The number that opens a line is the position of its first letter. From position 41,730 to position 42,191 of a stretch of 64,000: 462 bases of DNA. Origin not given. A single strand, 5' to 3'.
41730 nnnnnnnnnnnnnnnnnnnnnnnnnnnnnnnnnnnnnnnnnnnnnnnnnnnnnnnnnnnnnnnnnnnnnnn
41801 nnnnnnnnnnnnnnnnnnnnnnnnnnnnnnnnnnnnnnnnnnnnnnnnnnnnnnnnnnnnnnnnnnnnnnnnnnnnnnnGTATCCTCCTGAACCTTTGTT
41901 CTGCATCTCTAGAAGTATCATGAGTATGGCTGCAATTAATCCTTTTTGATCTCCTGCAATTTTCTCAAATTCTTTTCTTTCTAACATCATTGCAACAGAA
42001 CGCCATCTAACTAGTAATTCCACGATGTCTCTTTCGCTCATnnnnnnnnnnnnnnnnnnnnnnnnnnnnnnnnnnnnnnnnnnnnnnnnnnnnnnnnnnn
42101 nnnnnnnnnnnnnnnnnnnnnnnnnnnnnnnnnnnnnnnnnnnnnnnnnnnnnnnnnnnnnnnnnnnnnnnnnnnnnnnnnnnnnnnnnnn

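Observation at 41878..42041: Mini-ORF ending in -GSGG-Y directly 5' of the E2 gene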

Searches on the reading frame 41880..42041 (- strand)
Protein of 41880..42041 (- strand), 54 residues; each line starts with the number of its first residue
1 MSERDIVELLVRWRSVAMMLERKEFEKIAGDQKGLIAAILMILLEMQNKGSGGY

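Call 3: search_protein_families(library=pfam, proteins=[window:41880-42041:-], max_evalue=0.1)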
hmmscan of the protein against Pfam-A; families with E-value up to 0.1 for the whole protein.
seq(54 aa): 0 families

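Call 5: find_homologous_proteins(query=window:41880-42041:-, max_evalue=1)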
Query seq(54 aa) (54 aa): 25 proteins with E <= 1 among 25 candidates.
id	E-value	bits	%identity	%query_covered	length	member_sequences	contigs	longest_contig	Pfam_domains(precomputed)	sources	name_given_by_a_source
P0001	2.6e-25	103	98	100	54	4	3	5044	-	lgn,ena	-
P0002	3.1e-25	103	98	100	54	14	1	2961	-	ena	-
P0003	4.5e-22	93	89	100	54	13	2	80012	-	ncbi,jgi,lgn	jgi:hypothetical protein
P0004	1.4e-20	89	85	100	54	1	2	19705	-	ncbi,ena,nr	ncbi:MAG: hypothetical protein KAS63_06160 [Candidatus Heimdallarchaeota archaeon]|nr:hypothetical p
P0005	1.4e-20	89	87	100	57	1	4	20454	-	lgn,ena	-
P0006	1.6e-20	89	85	100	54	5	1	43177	-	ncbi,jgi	ncbi:MAG: hypothetical protein ACTSQ4_04325 [Candidatus Heimdallarchaeaceae archaeon]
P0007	1.7e-20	89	85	100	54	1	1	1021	-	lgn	-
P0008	1.7e-20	89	85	100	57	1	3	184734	-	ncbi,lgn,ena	-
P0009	2.5e-20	88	85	100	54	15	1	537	-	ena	-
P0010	2.6e-20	88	89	100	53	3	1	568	-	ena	-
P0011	6.6e-20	87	83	100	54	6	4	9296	-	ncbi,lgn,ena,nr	ncbi:MAG: hypothetical protein KAS52_09400 [Candidatus Heimdallarchaeota archaeon]|nr:hypothetical p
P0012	1.4e-19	86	81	100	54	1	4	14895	-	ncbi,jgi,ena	ncbi:MAG: hypothetical protein ACXABK_01945 [Candidatus Heimdallarchaeaceae archaeon]|jgi:hypothetic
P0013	1.8e-19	85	81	100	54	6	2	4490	-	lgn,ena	-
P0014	3.3e-19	85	83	100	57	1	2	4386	-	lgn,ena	-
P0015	3.5e-19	84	83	100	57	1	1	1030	-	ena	-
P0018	1.0e-18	83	78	100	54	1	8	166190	-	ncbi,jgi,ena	ncbi:MAG: hypothetical protein ACTSSG_07660 [Candidatus Heimdallarchaeaceae archaeon]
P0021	6.8e-16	74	76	93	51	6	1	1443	-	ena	-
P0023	5.5e-15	71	76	91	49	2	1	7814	-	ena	-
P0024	1.1e-14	71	73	91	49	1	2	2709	-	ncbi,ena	-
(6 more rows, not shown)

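Call 9: find_encoding_contigs(protein=P0018, flank=6000, max_places=3)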
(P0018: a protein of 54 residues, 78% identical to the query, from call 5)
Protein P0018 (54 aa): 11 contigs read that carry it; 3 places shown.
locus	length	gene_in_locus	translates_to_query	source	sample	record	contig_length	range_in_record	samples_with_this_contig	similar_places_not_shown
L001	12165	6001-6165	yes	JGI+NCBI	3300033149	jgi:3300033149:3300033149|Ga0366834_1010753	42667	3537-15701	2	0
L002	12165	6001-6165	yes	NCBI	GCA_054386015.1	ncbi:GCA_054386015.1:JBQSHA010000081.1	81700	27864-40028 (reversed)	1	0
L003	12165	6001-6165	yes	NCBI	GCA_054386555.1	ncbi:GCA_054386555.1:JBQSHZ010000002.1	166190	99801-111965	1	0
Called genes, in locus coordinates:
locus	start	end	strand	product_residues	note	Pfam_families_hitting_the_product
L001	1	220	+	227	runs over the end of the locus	-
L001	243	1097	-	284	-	PF02737:3HCDH_N, PF00725:3HCDH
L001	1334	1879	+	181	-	PF00025:Arf, PF00071:Ras, PF02421:FeoB_N (faint), PF08477:Roc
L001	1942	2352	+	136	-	PF00684:DnaJ_CXXCXGXG (faint), PF17302:DUF5351 (faint)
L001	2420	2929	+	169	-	PF02572:CobA_CobO_BtuR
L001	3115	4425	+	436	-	PF11798:IMS_HHH (faint), PF14520:HHH_5 (faint), PF21999:IMS_HHH_1 (faint), PF00154:RecA_N (faint), PF08423:Rad51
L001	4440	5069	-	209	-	-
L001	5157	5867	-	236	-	-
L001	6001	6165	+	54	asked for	-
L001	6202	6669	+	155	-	PF00179:UQ_con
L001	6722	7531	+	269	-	PF13353:Fer4_12, PF04055:Radical_SAM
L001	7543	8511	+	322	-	PF02649:GCHY-1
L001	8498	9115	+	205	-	PF04017:DUF366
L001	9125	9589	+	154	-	PF01242:PTPS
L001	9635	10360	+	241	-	PF06508:QueC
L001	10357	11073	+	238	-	-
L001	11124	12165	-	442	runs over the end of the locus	PF22458:RsmF-B_ferredox (weak), PF21148:NSUN5_fdxn-like (weak), PF01728:FtsJ (weak), PF01189:Methyltr_RsmB-F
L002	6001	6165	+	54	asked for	-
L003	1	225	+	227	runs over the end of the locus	-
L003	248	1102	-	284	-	PF02737:3HCDH_N, PF00725:3HCDH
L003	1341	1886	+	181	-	PF00025:Arf, PF00071:Ras, PF08477:Roc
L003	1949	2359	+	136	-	PF17302:DUF5351 (faint)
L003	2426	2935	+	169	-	PF02572:CobA_CobO_BtuR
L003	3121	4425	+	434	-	PF11798:IMS_HHH (faint), PF14520:HHH_5 (faint), PF21999:IMS_HHH_1 (faint), PF00154:RecA_N (faint), PF08423:Rad51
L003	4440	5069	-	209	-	-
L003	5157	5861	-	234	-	-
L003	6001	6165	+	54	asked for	-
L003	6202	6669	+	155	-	PF00179:UQ_con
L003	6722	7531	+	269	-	PF13353:Fer4_12 (weak), PF04055:Radical_SAM (weak)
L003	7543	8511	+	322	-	PF02649:GCHY-1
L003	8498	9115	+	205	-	PF04017:DUF366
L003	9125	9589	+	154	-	PF01242:PTPS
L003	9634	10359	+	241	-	PF06508:QueC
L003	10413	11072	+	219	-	-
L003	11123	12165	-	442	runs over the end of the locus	PF22458:RsmF-B_ferredox (weak), PF21148:NSUN5_fdxn-like (weak), PF01189:Methyltr_RsmB-F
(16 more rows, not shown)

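Call 10: find_encoding_contigs(protein=P0024, flank=6000, max_places=3)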
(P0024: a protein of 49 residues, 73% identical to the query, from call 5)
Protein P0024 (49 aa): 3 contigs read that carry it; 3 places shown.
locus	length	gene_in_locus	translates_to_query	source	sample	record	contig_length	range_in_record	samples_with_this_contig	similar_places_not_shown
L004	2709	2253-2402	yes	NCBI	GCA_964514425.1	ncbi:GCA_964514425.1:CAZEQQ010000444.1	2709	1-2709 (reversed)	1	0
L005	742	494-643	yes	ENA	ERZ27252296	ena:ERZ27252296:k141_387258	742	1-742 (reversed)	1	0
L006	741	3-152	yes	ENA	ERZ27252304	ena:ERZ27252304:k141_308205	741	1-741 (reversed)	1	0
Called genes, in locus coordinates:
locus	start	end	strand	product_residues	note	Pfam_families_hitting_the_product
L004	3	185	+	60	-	?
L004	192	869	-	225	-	-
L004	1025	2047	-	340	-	-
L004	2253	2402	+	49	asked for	-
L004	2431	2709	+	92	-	PF00179:UQ_con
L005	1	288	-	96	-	?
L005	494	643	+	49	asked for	-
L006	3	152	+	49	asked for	?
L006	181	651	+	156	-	PF00179:UQ_con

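Call 11: find_encoding_contigs(protein=P0023, flank=6000, max_places=3)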
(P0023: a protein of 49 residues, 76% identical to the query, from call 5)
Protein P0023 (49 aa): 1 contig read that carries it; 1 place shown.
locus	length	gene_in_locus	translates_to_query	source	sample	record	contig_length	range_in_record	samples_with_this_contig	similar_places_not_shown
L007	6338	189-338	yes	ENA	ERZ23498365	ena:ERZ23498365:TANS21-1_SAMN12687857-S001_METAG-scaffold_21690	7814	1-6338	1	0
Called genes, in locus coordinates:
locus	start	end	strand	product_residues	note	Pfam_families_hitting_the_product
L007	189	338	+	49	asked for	-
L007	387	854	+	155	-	PF00179:UQ_con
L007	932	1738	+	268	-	PF13353:Fer4_12 (weak), PF04055:Radical_SAM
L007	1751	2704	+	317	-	PF02649:GCHY-1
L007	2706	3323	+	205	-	PF04017:DUF366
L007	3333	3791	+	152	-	PF01242:PTPS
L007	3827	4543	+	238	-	PF06508:QueC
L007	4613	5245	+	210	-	-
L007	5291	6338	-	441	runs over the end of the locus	PF01029:NusB, PF22458:RsmF-B_ferredox (weak), PF01209:Ubie_methyltran (weak), PF01189:Methyltr_RsmB-F, PF13847:Methyltransf_31, PF13649:Methyltransf_25 (faint)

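Call 12: find_encoding_contigs(protein=P0021, flank=6000, max_places=3)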
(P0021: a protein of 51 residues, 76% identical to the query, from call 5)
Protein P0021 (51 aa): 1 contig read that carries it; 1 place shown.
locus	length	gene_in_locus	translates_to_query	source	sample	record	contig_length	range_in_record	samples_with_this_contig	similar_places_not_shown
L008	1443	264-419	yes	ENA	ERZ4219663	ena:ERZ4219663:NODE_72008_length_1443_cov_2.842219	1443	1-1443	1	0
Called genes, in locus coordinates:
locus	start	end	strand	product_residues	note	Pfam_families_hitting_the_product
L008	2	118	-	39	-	?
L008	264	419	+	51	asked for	-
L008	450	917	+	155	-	PF00179:UQ_con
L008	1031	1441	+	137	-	?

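Call 13: search_protein_representatives(protein=window:41880-42041:-)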
Query: 54 residues. Proteins with E-value up to 0.001 (for the whole library): 5; up to 1e-10: 2; up to 1e-30: 0. The best 5 are listed.
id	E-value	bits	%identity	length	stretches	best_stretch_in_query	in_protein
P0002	9.7e-26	103.2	98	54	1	1-54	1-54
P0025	3.4e-11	58.1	94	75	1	1-34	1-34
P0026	6.1e-09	51.1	60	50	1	1-48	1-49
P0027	7.4e-08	47.8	64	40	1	1-36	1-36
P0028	7.7e-05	38.4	49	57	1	1-49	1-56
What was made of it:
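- Call 13: an exhaustive phmmer search found only 5 representative clusters.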

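Call 16: find_encoding_contigs(protein=P0028, flank=6000, max_places=3)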
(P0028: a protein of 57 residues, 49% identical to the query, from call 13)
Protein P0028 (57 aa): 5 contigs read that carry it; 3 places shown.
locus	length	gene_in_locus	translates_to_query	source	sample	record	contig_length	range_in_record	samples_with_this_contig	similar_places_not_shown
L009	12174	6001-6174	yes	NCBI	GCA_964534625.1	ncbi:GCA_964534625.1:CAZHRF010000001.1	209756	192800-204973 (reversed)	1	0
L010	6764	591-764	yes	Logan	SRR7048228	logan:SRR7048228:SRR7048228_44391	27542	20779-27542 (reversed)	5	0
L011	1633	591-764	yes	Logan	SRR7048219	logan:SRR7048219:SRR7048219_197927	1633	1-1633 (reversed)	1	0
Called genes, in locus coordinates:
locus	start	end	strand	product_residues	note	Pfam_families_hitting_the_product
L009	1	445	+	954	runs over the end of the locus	PF03104:DNA_pol_B_exo1, PF13482:RNase_H_2 (weak), PF00136:DNA_pol_B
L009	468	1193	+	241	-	-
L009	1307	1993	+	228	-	-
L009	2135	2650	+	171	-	PF02572:CobA_CobO_BtuR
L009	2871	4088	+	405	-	PF14520:HHH_5 (faint), PF00154:RecA_N (weak), PF08423:Rad51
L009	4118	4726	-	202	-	-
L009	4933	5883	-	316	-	-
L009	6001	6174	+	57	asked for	-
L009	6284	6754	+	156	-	PF00179:UQ_con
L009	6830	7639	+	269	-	PF13353:Fer4_12 (weak), PF04055:Radical_SAM (faint)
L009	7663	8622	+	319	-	PF02649:GCHY-1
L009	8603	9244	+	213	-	PF04017:DUF366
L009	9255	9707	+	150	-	PF01242:PTPS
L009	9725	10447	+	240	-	PF06508:QueC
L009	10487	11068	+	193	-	-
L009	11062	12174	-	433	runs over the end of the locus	PF22458:RsmF-B_ferredox (weak), PF01189:Methyltr_RsmB-F, PF13847:Methyltransf_31 (weak)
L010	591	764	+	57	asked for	-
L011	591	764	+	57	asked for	-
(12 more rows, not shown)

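Call 17: find_encoding_contigs(protein=P0026, flank=6000, max_places=3)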
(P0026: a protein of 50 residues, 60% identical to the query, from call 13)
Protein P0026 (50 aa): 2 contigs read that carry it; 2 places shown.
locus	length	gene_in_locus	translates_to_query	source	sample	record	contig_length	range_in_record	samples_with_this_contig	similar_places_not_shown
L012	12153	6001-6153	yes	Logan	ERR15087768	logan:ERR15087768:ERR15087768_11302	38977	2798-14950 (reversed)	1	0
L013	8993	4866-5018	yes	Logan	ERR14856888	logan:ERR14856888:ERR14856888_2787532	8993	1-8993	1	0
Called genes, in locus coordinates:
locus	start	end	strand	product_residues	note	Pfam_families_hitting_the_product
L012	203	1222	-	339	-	PF00953:Glycos_transf_4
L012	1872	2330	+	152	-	PF00416:Ribosomal_S13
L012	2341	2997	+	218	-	-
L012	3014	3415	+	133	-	PF00411:Ribosomal_S11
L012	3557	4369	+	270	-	-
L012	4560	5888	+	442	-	PF03602:Cons_hypoth95 (faint), PF22458:RsmF-B_ferredox, PF01728:FtsJ (faint), PF01189:Methyltr_RsmB-F, PF13847:Methyltransf_31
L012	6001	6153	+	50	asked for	-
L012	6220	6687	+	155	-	PF00179:UQ_con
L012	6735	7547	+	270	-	PF13353:Fer4_12 (weak), PF04055:Radical_SAM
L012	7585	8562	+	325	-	PF02649:GCHY-1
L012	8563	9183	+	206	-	PF04017:DUF366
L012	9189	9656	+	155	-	PF01242:PTPS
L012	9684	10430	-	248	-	-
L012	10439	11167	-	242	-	PF06508:QueC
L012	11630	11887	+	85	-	PF12840:HTH_20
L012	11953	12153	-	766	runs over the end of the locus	PF01978:TrmB, PF01442:Apolipoprotein (faint)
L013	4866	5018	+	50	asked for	-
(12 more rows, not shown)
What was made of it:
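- A different upstream neighbour (RsmB) in L012/13 (call 17).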

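Call 26: predict_structure(alignment_id=A2)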
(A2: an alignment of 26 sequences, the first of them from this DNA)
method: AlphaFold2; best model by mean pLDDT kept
length: 54 residues; sequences in the alignment: 26
mean_pLDDT: 81.0   pTM: 0.44
mean pLDDT of the five models: 81.0, 78.0, 77.4, 69.7, 65.4
residues with pLDDT >= 90: 3; 70-90: 44; 50-70: 4; < 50: 3
segments of 3 or more residues with pLDDT < 50: 52-54
pLDDT, mean of each block of 10 residues (from residue 1): 87 86 84 85 78 46
secondary structure, 60 per line:
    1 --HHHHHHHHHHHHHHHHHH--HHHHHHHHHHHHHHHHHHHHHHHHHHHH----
elements in order: H3-20 H23-50
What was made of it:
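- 41877..42041 (-): Mini-ORF coding sequence (54 codons plus TAG stop). It encodes one helix-loop-helix unit of an undescribed Heimdallarchaeia-specific family. The conserved core is residues 1-48. Call 26 (AF2 pLDDT 81, helices 3-20 and 23-50).
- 41880..41894 (-): C-terminal tail G50-S-G-G-Y54. It is predicted disordered, specific to one sub-lineage and dispensable. It is not a conserved di-glycine. Call 26 (residues 52-54 pLDDT <50).
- On Ubiquitin-like modifiers (ubiquitin, SAMP, Urm1, ThiS/MoaD beta-grasp proteins): The AF2 model with a 26-sequence alignment has helices 3-20 and 23-50 and no strands, pLDDT 81 (call 26).
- Call 26: single unit, helices 3-20 and 23-50, pLDDT 81.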

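Call 33: search_solved_structures(query=A2, max_evalue=10, show_alignments=3)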
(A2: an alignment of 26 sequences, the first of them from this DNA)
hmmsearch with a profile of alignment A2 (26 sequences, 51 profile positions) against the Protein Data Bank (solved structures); distinct sequences matched with E-value up to 10: 1.
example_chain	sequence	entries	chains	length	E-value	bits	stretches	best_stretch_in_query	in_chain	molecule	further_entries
6zj3_SS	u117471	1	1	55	0.18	14.8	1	16-31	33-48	Ribosomal protein uS14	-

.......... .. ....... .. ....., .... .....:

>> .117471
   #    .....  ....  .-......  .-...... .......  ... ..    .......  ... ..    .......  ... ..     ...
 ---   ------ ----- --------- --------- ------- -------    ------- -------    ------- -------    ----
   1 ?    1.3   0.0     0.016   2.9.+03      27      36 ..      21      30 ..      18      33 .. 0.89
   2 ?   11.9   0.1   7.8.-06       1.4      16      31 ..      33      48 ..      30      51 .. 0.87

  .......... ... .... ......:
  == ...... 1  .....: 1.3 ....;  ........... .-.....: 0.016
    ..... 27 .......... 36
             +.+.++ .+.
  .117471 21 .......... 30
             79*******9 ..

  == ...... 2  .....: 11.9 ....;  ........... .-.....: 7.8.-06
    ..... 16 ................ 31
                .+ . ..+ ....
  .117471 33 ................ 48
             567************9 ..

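Call 43: fold_search(model_id=the predicted structure, library=pdb)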
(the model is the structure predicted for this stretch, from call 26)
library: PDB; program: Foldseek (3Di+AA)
matches with E <= 10: 0; with E <= 0.001: 0
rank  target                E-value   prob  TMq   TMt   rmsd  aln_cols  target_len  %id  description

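Call 64: search_protein_families(library=ncbifam, proteins=[window:41880-42041:-], max_evalue=1)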
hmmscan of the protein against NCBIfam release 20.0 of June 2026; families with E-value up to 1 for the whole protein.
seq(54 aa): 0 families

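Call 75: search_protein_families(library=pfam, alignment_id=A2, max_evalue=10)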
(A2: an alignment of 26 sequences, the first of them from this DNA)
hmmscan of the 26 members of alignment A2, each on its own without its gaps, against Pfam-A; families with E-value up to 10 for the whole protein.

A. member 1, seq(54 aa): 0 families

B. families by the number of members that match (of 26 scanned): 3 families
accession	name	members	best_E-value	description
PF17959.7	EF-hand_14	7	0.073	EF-hand domain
PF18907.5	DUF5662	1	0.11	Family of unknown function (DUF5662)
PF13233.12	Complex1_LYR_2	1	0.21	Complex1_LYR-like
